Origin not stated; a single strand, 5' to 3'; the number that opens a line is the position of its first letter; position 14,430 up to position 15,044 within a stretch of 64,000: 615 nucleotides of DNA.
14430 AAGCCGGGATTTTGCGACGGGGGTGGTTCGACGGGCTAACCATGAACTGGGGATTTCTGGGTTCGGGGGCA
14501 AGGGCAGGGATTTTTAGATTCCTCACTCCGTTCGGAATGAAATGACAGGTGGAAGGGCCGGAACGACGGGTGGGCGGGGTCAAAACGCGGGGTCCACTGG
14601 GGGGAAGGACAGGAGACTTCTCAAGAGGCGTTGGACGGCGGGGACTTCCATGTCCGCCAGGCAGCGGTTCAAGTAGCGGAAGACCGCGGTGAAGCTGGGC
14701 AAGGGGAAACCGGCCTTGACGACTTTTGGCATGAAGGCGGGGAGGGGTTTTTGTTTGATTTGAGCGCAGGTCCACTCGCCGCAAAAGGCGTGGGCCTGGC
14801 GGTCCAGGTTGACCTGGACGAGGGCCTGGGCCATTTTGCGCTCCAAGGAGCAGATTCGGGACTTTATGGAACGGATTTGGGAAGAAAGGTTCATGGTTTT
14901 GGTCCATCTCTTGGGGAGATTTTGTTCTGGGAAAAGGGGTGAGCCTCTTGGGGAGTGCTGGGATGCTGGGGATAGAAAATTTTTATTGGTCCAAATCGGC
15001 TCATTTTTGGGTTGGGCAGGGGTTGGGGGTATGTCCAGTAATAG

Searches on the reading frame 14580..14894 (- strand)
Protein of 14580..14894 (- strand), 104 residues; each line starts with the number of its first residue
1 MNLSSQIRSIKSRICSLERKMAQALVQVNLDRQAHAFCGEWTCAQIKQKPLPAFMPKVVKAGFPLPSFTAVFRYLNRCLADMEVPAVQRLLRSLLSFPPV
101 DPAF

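Call 12: search_protein_families(library=pfam, proteins=[window:14580-14894:-], max_evalue=0.1)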
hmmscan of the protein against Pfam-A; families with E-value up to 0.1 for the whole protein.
window:14580-14894:- (104 aa): 0 families

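Call 20: find_homologous_proteins(query=window:14580-14894:-, max_evalue=0.01)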
Query window:14580-14894:- (104 aa): 6 proteins with E <= 0.01 among 8 candidates.
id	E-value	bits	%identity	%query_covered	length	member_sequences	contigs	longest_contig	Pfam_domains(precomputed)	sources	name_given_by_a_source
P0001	2.0e-49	184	100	81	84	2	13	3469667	-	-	-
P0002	3.8e-38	147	70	100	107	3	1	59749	-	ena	-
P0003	7.3e-38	146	85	81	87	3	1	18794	-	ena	-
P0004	1.4e-32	130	79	71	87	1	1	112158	-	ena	-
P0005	2.8e-25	106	70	76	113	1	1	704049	-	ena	-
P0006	1.3e-13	69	47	91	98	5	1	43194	-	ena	-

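Call 21: find_encoding_contigs(protein=P0002, flank=6000, max_places=3)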
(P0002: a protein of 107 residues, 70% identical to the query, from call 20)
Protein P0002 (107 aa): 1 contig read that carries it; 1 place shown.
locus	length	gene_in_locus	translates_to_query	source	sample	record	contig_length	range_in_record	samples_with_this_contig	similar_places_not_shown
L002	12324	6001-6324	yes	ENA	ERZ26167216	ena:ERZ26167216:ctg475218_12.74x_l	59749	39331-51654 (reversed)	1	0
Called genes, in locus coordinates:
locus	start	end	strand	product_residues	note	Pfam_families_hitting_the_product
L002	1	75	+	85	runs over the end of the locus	-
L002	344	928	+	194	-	PF01209:Ubie_methyltran, PF13489:Methyltransf_23 (weak), PF13847:Methyltransf_31, PF13649:Methyltransf_25, PF08241:Methyltransf_11, PF08242:Methyltransf_12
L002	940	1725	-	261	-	-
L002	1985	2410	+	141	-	-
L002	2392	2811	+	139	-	PF01575:MaoC_dehydratas (weak)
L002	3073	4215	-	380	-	PF05598:DUF772, PF01609:DDE_Tnp_1, PF13612:DDE_Tnp_1_3 (weak)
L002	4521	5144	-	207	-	-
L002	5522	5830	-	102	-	-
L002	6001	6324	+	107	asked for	-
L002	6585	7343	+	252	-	PF01548:DEDD_Tnp_IS110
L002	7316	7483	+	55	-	-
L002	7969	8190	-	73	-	-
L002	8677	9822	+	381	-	PF00296:Bac_luciferase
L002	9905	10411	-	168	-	-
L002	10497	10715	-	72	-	-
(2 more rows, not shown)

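Call 22: find_encoding_contigs(protein=P0003, flank=6000, max_places=3)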
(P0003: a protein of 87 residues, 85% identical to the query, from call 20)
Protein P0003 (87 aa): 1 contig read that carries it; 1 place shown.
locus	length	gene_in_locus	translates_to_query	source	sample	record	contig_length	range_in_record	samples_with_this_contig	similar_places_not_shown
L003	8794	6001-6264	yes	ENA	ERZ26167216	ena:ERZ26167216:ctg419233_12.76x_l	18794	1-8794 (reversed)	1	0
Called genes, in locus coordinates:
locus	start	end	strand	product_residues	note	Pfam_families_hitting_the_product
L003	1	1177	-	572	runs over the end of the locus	PF02776:TPP_enzyme_N, PF00205:TPP_enzyme_M, PF02775:TPP_enzyme_C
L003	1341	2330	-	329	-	PF12911:OppC_N, PF00528:BPD_transp_1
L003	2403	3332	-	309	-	PF19300:BPD_transp_1_N (weak), PF00528:BPD_transp_1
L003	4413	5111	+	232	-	PF03050:DDE_Tnp_IS66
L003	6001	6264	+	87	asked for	-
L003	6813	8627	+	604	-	PF02776:TPP_enzyme_N, PF00205:TPP_enzyme_M, PF02775:TPP_enzyme_C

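Call 23: find_encoding_contigs(protein=P0005, flank=6000, max_places=3)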
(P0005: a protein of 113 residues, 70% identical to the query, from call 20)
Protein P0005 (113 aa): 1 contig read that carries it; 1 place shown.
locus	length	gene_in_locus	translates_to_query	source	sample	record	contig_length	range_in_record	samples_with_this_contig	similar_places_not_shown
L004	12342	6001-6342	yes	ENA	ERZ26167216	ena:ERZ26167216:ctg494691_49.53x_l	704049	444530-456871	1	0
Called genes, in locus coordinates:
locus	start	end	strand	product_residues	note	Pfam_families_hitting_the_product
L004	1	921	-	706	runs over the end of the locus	PF02629:CoA_binding, PF13380:CoA_binding_2, PF13607:Succ_CoA_lig, PF13549:ATP-grasp_5, PF08442:ATP-grasp_2 (weak)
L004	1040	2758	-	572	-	PF02776:TPP_enzyme_N, PF00205:TPP_enzyme_M, PF02775:TPP_enzyme_C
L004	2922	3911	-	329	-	PF12911:OppC_N, PF00528:BPD_transp_1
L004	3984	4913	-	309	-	PF19300:BPD_transp_1_N (weak), PF00528:BPD_transp_1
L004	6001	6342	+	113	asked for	-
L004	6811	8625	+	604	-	PF02776:TPP_enzyme_N, PF00205:TPP_enzyme_M, PF02775:TPP_enzyme_C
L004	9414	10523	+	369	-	PF03069:FmdA_AmdA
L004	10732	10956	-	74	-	-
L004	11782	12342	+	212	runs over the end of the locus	PF09335:VTT_dom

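Call 25: find_encoding_contigs(protein=P0004, flank=6000, max_places=3)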
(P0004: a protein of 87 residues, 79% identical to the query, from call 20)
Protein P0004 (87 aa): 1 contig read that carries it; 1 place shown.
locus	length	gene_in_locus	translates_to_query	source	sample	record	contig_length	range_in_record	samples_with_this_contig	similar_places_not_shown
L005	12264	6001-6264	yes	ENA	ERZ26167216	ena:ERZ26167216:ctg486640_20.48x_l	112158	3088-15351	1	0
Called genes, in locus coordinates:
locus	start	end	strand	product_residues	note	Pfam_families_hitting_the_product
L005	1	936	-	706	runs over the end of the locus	PF02629:CoA_binding, PF13380:CoA_binding_2, PF13607:Succ_CoA_lig, PF13549:ATP-grasp_5, PF08442:ATP-grasp_2 (weak)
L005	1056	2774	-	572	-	PF02776:TPP_enzyme_N, PF00205:TPP_enzyme_M, PF02775:TPP_enzyme_C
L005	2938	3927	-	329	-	PF12911:OppC_N, PF00528:BPD_transp_1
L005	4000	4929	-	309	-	PF19300:BPD_transp_1_N (weak), PF00528:BPD_transp_1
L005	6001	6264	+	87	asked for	-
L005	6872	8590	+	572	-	PF02776:TPP_enzyme_N, PF00205:TPP_enzyme_M, PF02775:TPP_enzyme_C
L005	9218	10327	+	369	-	PF03069:FmdA_AmdA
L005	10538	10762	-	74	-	-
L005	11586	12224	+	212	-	PF09335:VTT_dom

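Call 26: find_encoding_contigs(protein=P0006, flank=6000, max_places=3)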
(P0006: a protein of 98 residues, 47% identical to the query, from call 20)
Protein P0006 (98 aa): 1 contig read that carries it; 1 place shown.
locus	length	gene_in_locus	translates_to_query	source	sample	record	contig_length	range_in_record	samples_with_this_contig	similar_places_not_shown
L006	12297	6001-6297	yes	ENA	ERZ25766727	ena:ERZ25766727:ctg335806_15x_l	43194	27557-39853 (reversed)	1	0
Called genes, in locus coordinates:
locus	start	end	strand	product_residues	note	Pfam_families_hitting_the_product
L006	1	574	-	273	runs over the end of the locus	PF00561:Abhydrolase_1, PF12697:Abhydrolase_6 (weak)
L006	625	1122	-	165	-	PF19935:DUF6398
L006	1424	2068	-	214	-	-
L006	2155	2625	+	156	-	PF13384:HTH_23, PF13551:HTH_29, PF13565:HTH_32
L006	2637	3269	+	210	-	PF13358:DDE_3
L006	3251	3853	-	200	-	-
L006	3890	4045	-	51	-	-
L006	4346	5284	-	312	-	-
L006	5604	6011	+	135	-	-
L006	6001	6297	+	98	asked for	-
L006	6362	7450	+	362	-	PF02230:Abhydrolase_2 (faint)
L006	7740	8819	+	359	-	PF08240:ADH_N, PF16912:Glu_dehyd_C, PF00107:ADH_zinc_N, PF13602:ADH_zinc_N_2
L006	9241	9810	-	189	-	-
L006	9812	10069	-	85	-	-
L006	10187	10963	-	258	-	PF00378:ECH_1, PF16113:ECH_2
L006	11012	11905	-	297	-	PF00296:Bac_luciferase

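Call 37: search_protein_families(library=pfam, proteins=[L006:5604-6011:+, L006:6362-7450:+, L006:4346-5284:-], max_evalue=1)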
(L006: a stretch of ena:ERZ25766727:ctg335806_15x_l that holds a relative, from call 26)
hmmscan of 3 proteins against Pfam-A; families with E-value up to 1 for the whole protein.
L006:5604-6011:+ (135 aa): 7 families
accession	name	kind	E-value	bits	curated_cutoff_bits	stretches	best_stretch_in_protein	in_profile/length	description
PF13022.12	HTH_Tnp_1_2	-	0.00099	19.7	27.9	1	8-114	3-104/122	Helix-turn-helix of insertion element transposase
PF13518.12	HTH_28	-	0.0021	18.6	25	1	16-49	2-34/52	Helix-turn-helix domain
PF13384.12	HTH_23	-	0.013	15.7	24.6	1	29-49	19-39/50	Homeodomain-like domain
PF13551.12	HTH_29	-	0.017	15.7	28.1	1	24-49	8-34/64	Winged helix-turn helix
PF13646.12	HEAT_2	-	0.028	15.1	27.7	1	78-103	31-56/88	HEAT repeats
PF02954.25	HTH_8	-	0.1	12.8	22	1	30-46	21-37/42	Bacterial regulatory protein, Fis family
PF13411.12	MerR_1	-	0.15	12.6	21.6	0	29-52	2-25/69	MerR HTH family regulatory protein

L006:6362-7450:+ (362 aa): 10 families
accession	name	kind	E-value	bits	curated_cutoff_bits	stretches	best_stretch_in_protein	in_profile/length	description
PF02230.22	Abhydrolase_2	-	6.8e-06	26.5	23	1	242-344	99-202/217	Phospholipase/Carboxylesterase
PF01738.24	DLH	-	3.5e-05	23.9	21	1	242-344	90-189/217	Dienelactone hydrolase family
PF00326.27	Peptidase_S9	-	0.00023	21.2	22.6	1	235-280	51-96/213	Prolyl oligopeptidase family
PF00756.26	Esterase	-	0.00041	20.6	22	1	166-232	11-71/251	Putative esterase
PF12146.15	Hydrolase_4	-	0.00053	19.8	27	1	280-342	173-233/239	Serine aminopeptidase, S33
PF20434.5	BD-FAE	-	0.00057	19.9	26.8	1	226-270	67-111/215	BD-FAE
PF00561.26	Abhydrolase_1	-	0.0008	19.6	25.8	1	289-342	200-239/245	alpha/beta hydrolase fold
PF10503.15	Esterase_PHB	-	0.0012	18.5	23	1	229-277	78-126/219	Esterase PHB depolymerase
PF10142.15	PhoPQ_related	-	0.13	11.4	20.3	0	236-290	160-213/367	PhoPQ-activated pathogenicity-related protein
PF03583.20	LIP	-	0.25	11.1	23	1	292-355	209-273/286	Secretory lipase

L006:4346-5284:- (312 aa): 0 families

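Call 38: search_protein_families(library=phrogs, proteins=[L006:5604-6011:+, window:14580-14894:-, P0006], max_evalue=1)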
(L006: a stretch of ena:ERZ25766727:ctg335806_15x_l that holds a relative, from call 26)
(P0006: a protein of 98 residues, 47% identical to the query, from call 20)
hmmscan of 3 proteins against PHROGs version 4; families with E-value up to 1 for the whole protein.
L006:5604-6011:+ (135 aa): 7 families
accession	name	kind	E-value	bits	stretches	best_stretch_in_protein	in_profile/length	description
phrog_2538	-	head and packaging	0.00018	22.6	1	13-81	3-65/129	terminase small subunit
phrog_4044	-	head and packaging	0.002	18.7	1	3-70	15-83/180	terminase small subunit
phrog_3218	-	head and packaging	0.0031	18.3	1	5-62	11-68/152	terminase small subunit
phrog_7344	-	head and packaging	0.005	18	1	3-71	3-72/161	terminase small subunit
phrog_4102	-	head and packaging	0.013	16.6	1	26-81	29-88/166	terminase small subunit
phrog_24579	-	head and packaging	0.087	13.8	1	4-62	5-66/126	terminase small subunit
phrog_13954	-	unknown function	0.088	14.3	1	50-86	46-82/90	-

window:14580-14894:- (104 aa): 0 families

P0006 (98 aa): 2 families
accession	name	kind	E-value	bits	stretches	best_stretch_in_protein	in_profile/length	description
phrog_35516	-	unknown function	0.25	12.4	1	4-18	41-55/64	-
phrog_9594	-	unknown function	0.37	11.8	1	67-89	7-29/63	-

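Call 39: search_protein_families(library=ncbifam, proteins=[L006:5604-6011:+, window:14580-14894:-, P0006], max_evalue=1)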
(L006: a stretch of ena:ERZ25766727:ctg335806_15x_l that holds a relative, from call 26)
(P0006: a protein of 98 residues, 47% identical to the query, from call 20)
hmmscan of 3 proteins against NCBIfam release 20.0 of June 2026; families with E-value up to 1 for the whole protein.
L006:5604-6011:+ (135 aa): 1 family
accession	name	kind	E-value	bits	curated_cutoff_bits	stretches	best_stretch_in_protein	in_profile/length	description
NF038399.1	NH_RiPP_Os17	domain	0.053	13.6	40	1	42-59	5-22/63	Os1348 family NHLP clan protein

window:14580-14894:- (104 aa): 1 family
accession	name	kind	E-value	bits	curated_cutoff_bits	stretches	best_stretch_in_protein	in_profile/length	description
NF007220.0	PRK09639.1-5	equivalog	0.2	11.4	260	1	11-94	55-133/181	RNA polymerase sigma factor SigX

P0006 (98 aa): 0 families

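Call 64: search_protein_families(library=padloc, proteins=[L006:5604-6011:+, window:14580-14894:-], max_evalue=1)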
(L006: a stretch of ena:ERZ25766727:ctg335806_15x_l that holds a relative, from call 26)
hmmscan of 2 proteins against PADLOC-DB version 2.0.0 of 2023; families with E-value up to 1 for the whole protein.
L006:5604-6011:+ (135 aa): 0 families

window:14580-14894:- (104 aa): 0 families
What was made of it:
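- Closest known: Autoregulated bicistronic HTH + small-protein operons. Different: Neither protein matches any toxin, antitoxin or defence family in Pfam, NCBIfam or PADLOC (calls 12, 37, 39, 64).
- Tried and rejected: For the small protein, Pfam, PHROG, NCBIfam and PADLOC gave no hit (calls 12, 37-39, 64).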

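Call 70: find_homologous_proteins(query=L006:5604-6008:+, max_evalue=0.001)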
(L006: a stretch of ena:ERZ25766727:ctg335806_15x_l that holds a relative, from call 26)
Query L006:5604-6008:+ (135 aa): 17 proteins with E <= 0.001 among 251 candidates.
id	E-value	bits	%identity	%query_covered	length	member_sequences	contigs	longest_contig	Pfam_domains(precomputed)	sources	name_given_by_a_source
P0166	1.6e-72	259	95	100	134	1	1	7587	-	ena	-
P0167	9.0e-72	257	98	94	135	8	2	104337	-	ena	-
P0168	3.4e-65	236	91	94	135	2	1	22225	-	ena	-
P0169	5.9e-61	222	84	94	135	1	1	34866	-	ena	-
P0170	7.8e-59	215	83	94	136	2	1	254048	-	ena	-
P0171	4.7e-50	187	74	93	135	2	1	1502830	-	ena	-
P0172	7.4e-45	170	67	94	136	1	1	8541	-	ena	-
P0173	1.3e-41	160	65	94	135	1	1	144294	-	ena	-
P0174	1.1e-38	150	59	95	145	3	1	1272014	-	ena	-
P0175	1.9e-37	146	59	95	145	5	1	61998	PF13022.13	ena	-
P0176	2.5e-37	146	58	95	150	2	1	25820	-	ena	-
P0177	3.2e-37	145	57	96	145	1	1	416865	-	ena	-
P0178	1.4e-36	143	58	95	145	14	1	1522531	PF13384.13,PF13022.13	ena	-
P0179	7.0e-35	138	55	95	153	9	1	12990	-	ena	-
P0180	5.9e-34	135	55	95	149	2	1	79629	PF13518.13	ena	-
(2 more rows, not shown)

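Call 71: find_encoding_contigs(protein=P0174, flank=5000, max_places=3)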
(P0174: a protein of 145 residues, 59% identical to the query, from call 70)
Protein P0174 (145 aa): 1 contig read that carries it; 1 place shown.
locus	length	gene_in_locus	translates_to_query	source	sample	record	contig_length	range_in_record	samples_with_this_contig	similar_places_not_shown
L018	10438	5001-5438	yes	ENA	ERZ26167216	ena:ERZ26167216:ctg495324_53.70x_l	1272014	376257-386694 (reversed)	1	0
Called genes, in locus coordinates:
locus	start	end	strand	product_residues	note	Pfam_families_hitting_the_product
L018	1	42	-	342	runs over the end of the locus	-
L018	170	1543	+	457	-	-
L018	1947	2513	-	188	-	-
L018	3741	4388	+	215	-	-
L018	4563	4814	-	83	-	-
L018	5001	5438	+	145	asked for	-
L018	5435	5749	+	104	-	-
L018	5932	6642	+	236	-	PF02585:PIG-L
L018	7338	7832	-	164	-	-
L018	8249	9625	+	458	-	PF11638:DnaA_N, PF00308:Bac_DnaA, PF01695:IstB_IS21, PF08299:Bac_DnaA_C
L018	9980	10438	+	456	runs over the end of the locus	PF01018:GTP1_OBG, PF01926:MMR_HSR1, PF02421:FeoB_N, PF09269:DUF1967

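Call 82: search_solved_structures(query=A5, max_evalue=1, show_alignments=2)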
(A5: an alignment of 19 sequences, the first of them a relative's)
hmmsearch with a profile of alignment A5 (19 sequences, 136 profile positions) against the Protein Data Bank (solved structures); distinct sequences matched with E-value up to 1: 5.
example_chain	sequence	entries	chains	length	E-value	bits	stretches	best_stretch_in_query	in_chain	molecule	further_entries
8aw4_A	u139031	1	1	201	0.13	15.4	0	62-110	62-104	ALPHAREP bB-E3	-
7xya_G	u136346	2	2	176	0.16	15.1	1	17-63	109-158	AlpA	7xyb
5chh_A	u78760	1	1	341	0.24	14.6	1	16-59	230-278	AraC family transcriptional regulator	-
4l7m_A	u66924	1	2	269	0.71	13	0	74-105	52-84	Putative uncharacterized protein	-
7raa_A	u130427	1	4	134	0.9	12.7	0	64-132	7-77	Interleukin-2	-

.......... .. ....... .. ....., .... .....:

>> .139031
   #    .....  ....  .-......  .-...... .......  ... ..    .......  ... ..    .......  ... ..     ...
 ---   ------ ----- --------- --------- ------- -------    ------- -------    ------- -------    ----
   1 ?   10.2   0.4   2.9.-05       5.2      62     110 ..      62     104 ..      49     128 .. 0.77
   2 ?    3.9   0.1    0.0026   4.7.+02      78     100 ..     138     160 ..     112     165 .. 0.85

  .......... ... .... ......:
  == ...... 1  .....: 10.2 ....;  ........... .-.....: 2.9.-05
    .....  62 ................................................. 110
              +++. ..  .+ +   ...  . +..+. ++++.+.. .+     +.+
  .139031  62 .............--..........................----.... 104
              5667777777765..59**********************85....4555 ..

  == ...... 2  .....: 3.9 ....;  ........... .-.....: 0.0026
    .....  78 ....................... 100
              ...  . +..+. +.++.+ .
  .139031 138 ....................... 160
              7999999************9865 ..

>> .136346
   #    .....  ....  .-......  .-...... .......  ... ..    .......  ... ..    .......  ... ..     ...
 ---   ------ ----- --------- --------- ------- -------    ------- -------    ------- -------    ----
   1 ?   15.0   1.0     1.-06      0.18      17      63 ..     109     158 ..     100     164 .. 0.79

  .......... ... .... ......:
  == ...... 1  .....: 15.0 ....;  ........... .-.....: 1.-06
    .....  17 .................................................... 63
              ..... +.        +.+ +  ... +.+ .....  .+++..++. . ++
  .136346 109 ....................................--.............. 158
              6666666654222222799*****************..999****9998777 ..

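Call 93: predict_structure(alignment_id=A6)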
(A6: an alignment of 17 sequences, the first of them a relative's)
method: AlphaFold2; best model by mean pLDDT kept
length: 145 residues; sequences in the alignment: 17
mean_pLDDT: 75.4   pTM: 0.45
mean pLDDT of the five models: 75.4, 67.4, 67.3, 65.0, 60.4
residues with pLDDT >= 90: 14; 70-90: 90; 50-70: 23; < 50: 18
segments of 3 or more residues with pLDDT < 50: 1-15, 143-145
pLDDT, mean of each block of 10 residues (from residue 1): 42 61 89 83 89 90 88 83 81 84 76 68 72 63 49
secondary structure, 60 per line:
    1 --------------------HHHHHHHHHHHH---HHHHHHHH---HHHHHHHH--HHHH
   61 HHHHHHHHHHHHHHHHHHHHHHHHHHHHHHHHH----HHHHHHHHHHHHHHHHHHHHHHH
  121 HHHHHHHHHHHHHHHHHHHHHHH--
elements in order: H21-32 H36-43 H47-54 H57-93 H98-143

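Call 95: fold_search(model_id=the predicted structure, library=pdb)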
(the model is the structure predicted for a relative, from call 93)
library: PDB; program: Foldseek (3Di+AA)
matches with E <= 10: 338; with E <= 0.001: 0
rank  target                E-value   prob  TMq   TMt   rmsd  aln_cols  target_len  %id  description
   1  2ao9_H                2.3e-02  1.00  0.33  0.41   7.6       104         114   18  Structural Genomics, The crystal structure of a Phage protein (phBC6A51) from Bacillus cereus ATCC 14579 (released 2005-09-27)
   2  2ao9_E                3.3e-02  1.00  0.33  0.41   7.3       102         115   19  Structural Genomics, The crystal structure of a Phage protein (phBC6A51) from Bacillus cereus ATCC 14579 (released 2005-09-27)
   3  2ao9_D                4.4e-02  1.00  0.35  0.45   7.4       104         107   18  Structural Genomics, The crystal structure of a Phage protein (phBC6A51) from Bacillus cereus ATCC 14579 (released 2005-09-27)
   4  2ao9_B                4.7e-02  0.99  0.33  0.41   7.6       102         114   19  Structural Genomics, The crystal structure of a Phage protein (phBC6A51) from Bacillus cereus ATCC 14579 (released 2005-09-27)
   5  2ao9_C                4.7e-02  0.99  0.33  0.40   8.0       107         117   19  Structural Genomics, The crystal structure of a Phage protein (phBC6A51) from Bacillus cereus ATCC 14579 (released 2005-09-27)
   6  2ao9_A                5.6e-02  0.99  0.35  0.42   7.6       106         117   19  Structural Genomics, The crystal structure of a Phage protein (phBC6A51) from Bacillus cereus ATCC 14579 (released 2005-09-27)
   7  2ao9_F                5.9e-02  0.99  0.34  0.43   7.4       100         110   19  Structural Genomics, The crystal structure of a Phage protein (phBC6A51) from Bacillus cereus ATCC 14579 (released 2005-09-27)
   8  2ao9_G                6.3e-02  0.99  0.33  0.44   7.6       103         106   18  Structural Genomics, The crystal structure of a Phage protein (phBC6A51) from Bacillus cereus ATCC 14579 (released 2005-09-27)
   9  2ao9_I                2.4e-01  0.75  0.27  0.37   7.7        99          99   17  Structural Genomics, The crystal structure of a Phage protein (phBC6A51) from Bacillus cereus ATCC 14579 (released 2005-09-27)
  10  3klo_B                7.5e-01  0.60  0.22  0.16   5.2        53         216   23  Vibrio cholerae VpsT bound to c-di-GMP (released 2010-02-09)
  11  3f1b                  7.5e-01  0.18  0.21  0.17  16.9       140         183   19  The crystal structure of a TetR-like transcriptional regulator from Rhodococcus sp. RHA1. (released 2008-11-18)
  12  3kln_B                1.0e+00  0.54  0.22  0.16   5.2        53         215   23  Vibrio cholerae VpsT (released 2010-02-09)
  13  6jqs                  1.1e+00  0.54  0.26  0.48   4.8        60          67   20  Structure of Transcription factor, GerE (released 2019-04-24)
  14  4dzj_A                1.1e+00  0.51  0.32  0.37   8.8        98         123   19  Crystal structure of the terminase small subunit gp1 with K59E mutation of the bacterial virus sf6 (released 2012-10-17)
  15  3tgn_B                1.1e+00  0.20  0.23  0.23   9.8       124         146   13  Crystal Structure of the zinc-dependent MarR Family Transcriptional Regulator AdcR in the Zn(II)-bound State (released 2011-11-30)
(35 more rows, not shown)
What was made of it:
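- The HTH protein resembles TerS N-terminal domains: PHROG terminase-small hits at E 2e-4 (call 38), and Foldseek hits to 2ao9 at E 0.02 and to the Sf6 and NV1 small terminases (call 95).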

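Call 97: find_related_loci(query=A5, collection=viral_contigs, flank=5000)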
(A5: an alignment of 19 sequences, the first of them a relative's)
Query A5 (145 aa) in viral_contigs; peptide patterns used: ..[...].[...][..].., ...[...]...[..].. (x = any residue, [..] = any of these).
65 stretches matched a pattern; 3 encode a relative of the query (tblastn E <= 1e-3); 3 distinct loci.
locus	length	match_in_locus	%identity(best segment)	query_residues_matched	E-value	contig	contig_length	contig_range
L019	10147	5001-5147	45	15-63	4e-8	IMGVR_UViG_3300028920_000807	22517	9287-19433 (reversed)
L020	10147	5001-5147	45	15-63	4e-8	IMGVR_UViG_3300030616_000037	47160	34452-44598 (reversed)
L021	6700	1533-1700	38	14-69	6e-8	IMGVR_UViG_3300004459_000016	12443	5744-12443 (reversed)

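Call 103: search_protein_families(library=pfam, proteins=[L019:4995-5477:+, L019:5623-8112:+, L019:3712-4746:+, L021:1530-1934:+, L021:1894-2724:+, L021:2953-4209:+, L021:63-962:+], max_evalue=0.001)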
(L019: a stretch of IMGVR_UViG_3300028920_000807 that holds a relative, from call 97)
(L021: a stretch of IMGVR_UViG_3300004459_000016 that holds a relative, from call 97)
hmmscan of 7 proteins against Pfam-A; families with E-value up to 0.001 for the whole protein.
L019:4995-5477:+ (160 aa): 1 family
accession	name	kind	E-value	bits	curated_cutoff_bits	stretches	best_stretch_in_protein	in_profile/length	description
PF13022.12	HTH_Tnp_1_2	-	0.00053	20.5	27.9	1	1-68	1-73/122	Helix-turn-helix of insertion element transposase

L019:5623-8112:+ (829 aa): 2 families
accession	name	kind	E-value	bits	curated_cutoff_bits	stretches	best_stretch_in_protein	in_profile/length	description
PF03237.21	Terminase_6N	-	1.8e-06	28.2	22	0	42-149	2-114/215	Terminase large subunit, T4likevirus-type, N-terminal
PF04466.19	Terminase_3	-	0.00034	20.6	23.2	0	44-248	9-183/201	Phage terminase large subunit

L019:3712-4746:+ (344 aa): 1 family
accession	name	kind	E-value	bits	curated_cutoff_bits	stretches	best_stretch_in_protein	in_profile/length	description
PF02272.25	DHHA1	-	3.7e-05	24.6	25.9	1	246-313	21-86/102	DHHA1 domain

L021:1530-1934:+ (134 aa): 5 families
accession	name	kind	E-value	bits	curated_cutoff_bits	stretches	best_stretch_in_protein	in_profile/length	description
PF13022.12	HTH_Tnp_1_2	-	1.6e-07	31.9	27.9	1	2-74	2-79/122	Helix-turn-helix of insertion element transposase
PF12728.13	HTH_17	-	2.4e-05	24.9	27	1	23-50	3-30/51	Helix-turn-helix domain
PF13384.12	HTH_23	-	3.2e-05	24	24.6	1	22-44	18-40/50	Homeodomain-like domain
PF13551.12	HTH_29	-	0.00018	21.9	28.1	1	17-43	7-34/64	Winged helix-turn helix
PF13542.12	HTH_Tnp_ISL3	-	0.00069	19.5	27.4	0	15-44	21-49/51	Helix-turn-helix domain of transposase family ISL3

L021:1894-2724:+ (276 aa): 0 families

L021:2953-4209:+ (418 aa): 0 families

L021:63-962:+ (299 aa): 0 families
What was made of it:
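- A viral relative sits next to a terminase large subunit (calls 97, 103).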
